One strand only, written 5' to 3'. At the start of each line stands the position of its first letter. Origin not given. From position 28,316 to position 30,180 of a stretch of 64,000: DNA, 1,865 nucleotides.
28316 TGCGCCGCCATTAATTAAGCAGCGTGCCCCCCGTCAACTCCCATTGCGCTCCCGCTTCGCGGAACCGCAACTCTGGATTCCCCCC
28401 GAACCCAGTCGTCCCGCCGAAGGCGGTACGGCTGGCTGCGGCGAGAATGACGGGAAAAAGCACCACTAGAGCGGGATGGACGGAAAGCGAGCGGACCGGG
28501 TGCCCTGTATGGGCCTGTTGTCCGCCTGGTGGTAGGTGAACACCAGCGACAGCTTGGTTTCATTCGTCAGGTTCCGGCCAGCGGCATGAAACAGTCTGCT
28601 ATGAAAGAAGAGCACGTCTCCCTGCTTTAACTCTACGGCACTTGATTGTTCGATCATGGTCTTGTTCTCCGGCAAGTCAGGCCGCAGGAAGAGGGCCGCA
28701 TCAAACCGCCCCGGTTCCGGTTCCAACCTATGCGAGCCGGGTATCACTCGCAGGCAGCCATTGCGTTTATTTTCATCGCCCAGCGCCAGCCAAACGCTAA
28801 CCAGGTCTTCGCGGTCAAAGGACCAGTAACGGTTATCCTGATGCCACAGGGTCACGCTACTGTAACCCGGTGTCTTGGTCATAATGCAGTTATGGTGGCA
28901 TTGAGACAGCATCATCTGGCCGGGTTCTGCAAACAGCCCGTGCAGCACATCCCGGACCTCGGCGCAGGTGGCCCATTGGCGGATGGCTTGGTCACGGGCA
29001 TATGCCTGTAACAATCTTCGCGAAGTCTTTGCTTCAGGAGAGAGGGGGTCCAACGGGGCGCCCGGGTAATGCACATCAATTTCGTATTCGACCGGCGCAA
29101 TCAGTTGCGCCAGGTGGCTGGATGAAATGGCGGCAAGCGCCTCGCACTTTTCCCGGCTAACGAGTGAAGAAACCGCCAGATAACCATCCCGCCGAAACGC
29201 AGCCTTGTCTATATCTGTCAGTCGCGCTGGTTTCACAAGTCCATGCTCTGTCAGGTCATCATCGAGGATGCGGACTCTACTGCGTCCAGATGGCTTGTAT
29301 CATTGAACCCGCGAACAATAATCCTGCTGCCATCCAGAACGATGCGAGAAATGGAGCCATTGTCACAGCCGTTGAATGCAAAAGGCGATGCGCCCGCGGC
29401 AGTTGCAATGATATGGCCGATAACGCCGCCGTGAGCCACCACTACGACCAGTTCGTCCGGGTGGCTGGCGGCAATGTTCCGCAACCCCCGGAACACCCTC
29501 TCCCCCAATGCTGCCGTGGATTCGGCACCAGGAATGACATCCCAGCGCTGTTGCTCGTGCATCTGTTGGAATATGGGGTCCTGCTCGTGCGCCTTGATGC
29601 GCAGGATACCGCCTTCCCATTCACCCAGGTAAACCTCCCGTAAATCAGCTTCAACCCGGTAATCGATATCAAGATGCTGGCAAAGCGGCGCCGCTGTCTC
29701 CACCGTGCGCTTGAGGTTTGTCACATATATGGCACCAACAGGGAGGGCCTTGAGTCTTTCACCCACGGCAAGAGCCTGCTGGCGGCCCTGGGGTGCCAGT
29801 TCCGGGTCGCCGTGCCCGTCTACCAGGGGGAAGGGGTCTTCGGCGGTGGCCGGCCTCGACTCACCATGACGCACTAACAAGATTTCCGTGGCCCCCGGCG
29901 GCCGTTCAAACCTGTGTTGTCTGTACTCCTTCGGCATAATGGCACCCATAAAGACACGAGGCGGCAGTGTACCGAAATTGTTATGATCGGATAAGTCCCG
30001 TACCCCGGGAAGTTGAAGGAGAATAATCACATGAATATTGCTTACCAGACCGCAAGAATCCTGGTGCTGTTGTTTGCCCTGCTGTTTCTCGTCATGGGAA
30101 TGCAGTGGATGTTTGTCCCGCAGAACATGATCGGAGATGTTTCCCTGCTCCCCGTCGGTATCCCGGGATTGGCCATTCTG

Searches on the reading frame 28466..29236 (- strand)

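Call 49: search_protein_families(library=pfam, proteins=[window:28466-29236:-], max_evalue=0.01)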
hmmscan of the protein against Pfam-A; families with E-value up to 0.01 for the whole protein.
window:28466-29236:- (256 aa): 2 families
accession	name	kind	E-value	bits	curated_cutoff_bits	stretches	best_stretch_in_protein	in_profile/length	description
PF05721.19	PhyH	-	1.4e-36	127.3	22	1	14-227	1-210/213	Phytanoyl-CoA dioxygenase (PhyH)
PF13759.12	2OG-FeII_Oxy_5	-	0.0049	17.7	27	1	191-233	58-100/101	Putative 2OG-Fe(II) oxygenase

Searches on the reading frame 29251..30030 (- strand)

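Call 49: search_protein_families(library=pfam, proteins=[window:29251-30030:-], max_evalue=0.01)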
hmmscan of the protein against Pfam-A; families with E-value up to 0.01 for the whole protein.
window:29251-30030:- (259 aa): 1 family
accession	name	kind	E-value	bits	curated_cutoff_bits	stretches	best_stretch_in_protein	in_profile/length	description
PF00300.27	His_Phos_1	-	1e-41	143.2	21.7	1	50-245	1-194/194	Histidine phosphatase superfamily (branch 1)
